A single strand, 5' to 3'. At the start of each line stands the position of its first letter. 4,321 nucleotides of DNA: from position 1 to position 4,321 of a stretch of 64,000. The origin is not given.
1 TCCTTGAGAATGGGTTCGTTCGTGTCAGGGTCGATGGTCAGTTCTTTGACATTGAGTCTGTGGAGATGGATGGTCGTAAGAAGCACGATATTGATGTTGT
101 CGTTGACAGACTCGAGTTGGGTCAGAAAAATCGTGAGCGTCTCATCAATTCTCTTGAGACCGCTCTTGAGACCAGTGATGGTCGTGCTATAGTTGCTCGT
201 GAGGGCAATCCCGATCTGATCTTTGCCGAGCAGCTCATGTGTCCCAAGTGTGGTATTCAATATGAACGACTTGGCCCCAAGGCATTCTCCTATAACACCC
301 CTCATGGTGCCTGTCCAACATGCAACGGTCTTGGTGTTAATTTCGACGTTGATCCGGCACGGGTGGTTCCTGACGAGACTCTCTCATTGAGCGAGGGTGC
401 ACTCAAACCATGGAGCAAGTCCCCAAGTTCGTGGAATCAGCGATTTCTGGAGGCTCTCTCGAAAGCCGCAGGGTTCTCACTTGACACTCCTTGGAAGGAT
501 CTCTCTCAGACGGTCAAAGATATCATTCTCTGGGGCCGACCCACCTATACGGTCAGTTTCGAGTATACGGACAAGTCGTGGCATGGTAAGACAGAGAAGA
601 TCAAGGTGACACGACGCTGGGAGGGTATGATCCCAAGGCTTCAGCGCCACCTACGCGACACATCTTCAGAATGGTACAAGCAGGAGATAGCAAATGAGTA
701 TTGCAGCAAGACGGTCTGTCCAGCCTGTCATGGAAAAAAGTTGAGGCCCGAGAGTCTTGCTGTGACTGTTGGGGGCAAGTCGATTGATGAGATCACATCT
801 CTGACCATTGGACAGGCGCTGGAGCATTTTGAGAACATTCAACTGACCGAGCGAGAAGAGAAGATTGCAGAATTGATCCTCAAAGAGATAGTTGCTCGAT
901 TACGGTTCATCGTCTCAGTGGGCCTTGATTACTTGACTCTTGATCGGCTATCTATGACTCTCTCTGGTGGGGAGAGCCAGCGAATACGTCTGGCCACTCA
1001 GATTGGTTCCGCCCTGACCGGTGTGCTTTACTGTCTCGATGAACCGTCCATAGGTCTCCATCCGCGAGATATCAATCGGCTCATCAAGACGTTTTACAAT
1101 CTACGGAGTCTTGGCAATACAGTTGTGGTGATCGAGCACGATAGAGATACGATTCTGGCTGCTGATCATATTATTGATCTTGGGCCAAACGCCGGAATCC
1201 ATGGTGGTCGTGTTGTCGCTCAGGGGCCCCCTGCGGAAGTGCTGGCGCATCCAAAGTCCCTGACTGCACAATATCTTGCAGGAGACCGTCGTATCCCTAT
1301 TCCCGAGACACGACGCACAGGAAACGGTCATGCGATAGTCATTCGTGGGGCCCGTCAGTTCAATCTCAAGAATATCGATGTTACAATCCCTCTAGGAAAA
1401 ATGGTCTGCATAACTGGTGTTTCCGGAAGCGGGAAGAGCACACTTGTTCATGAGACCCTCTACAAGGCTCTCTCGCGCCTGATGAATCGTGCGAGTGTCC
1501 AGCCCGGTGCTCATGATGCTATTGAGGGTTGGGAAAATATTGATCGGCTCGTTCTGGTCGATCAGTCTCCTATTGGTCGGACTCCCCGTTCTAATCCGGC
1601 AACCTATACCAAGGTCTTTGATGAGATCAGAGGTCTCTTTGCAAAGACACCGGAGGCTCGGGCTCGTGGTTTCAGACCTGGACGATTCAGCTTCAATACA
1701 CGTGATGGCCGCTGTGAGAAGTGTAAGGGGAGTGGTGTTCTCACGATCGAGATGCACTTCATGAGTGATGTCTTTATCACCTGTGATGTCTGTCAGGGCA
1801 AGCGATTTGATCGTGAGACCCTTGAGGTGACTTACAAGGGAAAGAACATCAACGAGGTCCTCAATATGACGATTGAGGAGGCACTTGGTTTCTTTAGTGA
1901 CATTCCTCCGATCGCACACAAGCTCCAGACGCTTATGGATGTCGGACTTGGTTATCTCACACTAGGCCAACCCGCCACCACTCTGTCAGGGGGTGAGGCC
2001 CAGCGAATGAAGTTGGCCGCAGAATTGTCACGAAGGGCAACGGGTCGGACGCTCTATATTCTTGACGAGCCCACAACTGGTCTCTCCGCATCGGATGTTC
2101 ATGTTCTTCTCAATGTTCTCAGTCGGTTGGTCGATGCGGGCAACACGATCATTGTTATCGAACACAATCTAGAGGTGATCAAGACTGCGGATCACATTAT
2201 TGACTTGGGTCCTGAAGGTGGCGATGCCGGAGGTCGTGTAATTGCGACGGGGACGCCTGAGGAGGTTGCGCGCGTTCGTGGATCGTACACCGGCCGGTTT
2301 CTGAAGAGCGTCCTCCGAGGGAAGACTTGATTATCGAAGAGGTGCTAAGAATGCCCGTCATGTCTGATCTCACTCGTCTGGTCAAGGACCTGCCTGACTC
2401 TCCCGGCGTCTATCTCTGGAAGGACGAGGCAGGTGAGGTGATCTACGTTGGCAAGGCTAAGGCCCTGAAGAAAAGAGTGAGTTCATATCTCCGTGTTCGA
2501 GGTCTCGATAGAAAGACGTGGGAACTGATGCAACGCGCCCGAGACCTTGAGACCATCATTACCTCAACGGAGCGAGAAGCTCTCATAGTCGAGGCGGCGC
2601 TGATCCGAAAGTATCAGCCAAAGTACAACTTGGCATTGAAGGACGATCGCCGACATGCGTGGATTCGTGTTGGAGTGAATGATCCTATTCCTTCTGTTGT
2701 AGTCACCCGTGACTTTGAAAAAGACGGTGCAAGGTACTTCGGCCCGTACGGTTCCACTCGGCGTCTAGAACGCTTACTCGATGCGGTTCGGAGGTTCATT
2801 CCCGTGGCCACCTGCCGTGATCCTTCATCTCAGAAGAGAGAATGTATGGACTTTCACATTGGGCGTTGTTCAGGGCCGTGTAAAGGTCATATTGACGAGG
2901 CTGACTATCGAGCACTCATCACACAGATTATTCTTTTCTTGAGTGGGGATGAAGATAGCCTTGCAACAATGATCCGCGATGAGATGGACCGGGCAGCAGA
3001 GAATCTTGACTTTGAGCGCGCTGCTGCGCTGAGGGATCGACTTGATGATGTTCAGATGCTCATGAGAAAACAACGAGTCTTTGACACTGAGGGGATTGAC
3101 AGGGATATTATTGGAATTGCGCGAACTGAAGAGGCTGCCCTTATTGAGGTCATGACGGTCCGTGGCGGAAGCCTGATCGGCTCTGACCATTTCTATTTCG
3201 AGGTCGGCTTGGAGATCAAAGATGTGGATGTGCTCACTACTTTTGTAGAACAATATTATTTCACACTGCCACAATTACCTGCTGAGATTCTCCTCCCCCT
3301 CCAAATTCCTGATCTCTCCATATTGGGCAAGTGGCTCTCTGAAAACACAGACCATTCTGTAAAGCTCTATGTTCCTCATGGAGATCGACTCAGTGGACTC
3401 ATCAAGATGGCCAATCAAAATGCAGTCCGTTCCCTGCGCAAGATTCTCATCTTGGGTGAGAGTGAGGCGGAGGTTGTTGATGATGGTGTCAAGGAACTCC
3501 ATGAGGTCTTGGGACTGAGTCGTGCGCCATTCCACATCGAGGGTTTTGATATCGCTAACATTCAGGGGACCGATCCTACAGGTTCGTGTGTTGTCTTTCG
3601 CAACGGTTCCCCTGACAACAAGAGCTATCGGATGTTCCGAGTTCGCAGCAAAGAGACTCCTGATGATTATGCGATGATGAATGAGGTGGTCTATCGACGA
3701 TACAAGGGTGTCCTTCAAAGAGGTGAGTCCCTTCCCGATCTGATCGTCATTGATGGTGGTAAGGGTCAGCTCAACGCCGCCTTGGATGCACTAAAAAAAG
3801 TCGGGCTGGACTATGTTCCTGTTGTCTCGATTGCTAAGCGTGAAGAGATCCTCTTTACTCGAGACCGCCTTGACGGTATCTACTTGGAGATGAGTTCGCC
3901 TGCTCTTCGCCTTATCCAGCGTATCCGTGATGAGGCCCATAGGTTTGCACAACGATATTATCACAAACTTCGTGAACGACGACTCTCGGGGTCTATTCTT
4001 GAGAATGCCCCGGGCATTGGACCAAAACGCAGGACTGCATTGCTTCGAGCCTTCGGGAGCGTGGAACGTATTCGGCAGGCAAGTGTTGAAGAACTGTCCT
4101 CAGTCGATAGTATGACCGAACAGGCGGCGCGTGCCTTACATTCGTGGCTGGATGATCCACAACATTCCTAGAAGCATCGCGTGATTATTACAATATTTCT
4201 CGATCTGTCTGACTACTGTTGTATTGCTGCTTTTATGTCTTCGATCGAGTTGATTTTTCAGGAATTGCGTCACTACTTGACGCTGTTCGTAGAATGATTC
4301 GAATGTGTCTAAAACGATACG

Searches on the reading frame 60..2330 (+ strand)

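Call 56: search_protein_families(library=pfam, proteins=[window:60-2330:+], max_evalue=0.00001)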
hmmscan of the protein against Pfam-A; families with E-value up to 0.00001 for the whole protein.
window:60-2330:+ (756 aa): 6 families
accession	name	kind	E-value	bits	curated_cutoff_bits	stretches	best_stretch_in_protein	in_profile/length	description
PF17755.6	UvrA_DNA-bind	-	2.1e-31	108.9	23.2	1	98-211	1-109/110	UvrA DNA-binding domain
PF00005.33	ABC_tran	-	2.1e-15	58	25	0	436-464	1-29/137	ABC transporter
PF17760.6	UvrA_inter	-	2.8e-11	43.7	23.3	1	2-47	62-107/109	UvrA interaction domain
PF13304.12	AAA_21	-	6.4e-08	33.4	27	0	280-357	221-295/304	AAA domain, putative AbiEii toxin, Type IV TA system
PF02463.25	SMC_N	-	1.2e-07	31.9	40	0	576-715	135-210/220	RecF/RecN/SMC N terminal domain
PF12399.14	BCA_ABC_TP_C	-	1.9e-06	27.8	25.5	0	384-399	1-16/27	Branched-chain amino acid ATP-binding cassette transporter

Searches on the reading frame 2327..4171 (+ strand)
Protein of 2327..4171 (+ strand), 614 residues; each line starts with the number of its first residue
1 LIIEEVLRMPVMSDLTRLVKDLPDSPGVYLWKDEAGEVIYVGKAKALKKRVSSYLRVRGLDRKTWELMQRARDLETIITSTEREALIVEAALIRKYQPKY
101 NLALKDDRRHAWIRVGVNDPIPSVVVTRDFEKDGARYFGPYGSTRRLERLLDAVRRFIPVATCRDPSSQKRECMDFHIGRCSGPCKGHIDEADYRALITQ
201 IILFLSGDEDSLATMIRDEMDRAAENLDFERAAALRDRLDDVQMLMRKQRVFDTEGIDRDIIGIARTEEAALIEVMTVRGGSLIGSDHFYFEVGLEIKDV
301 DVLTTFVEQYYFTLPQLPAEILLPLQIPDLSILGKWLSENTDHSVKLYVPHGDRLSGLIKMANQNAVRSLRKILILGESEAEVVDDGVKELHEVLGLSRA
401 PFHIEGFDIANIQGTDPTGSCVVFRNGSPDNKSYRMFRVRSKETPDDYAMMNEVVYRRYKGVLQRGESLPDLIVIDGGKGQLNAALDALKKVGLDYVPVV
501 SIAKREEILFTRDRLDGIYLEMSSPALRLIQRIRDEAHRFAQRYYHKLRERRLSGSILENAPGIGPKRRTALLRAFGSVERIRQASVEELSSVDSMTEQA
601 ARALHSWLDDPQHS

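Call 56: search_protein_families(library=pfam, proteins=[window:2327-4171:+], max_evalue=0.00001)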
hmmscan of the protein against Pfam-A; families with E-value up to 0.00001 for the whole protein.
window:2327-4171:+ (614 aa): 6 families
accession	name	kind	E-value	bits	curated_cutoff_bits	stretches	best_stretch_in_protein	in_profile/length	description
PF08459.17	UvrC_RNaseH_dom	-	1.3e-52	178.3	22.3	1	393-541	2-158/159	UvrC RNAse H endonuclease domain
PF22920.2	UvrC_RNaseH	-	1.5e-27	96.3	24.3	1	258-371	1-114/116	UvrC Ribonuclease H-like domain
PF01541.30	GIY-YIG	-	4.7e-09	36.9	22.6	1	26-101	2-78/78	GIY-YIG catalytic domain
PF14520.12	HHH_5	-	4.1e-08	34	27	1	558-603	4-50/57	Helix-hairpin-helix domain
PF02151.25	UVR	-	5.5e-08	32.7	21.5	1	216-239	7-30/36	UvrB/uvrC motif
PF12826.13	HHH_2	-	1e-07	32.5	27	1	562-613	9-60/64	Helix-hairpin-helix motif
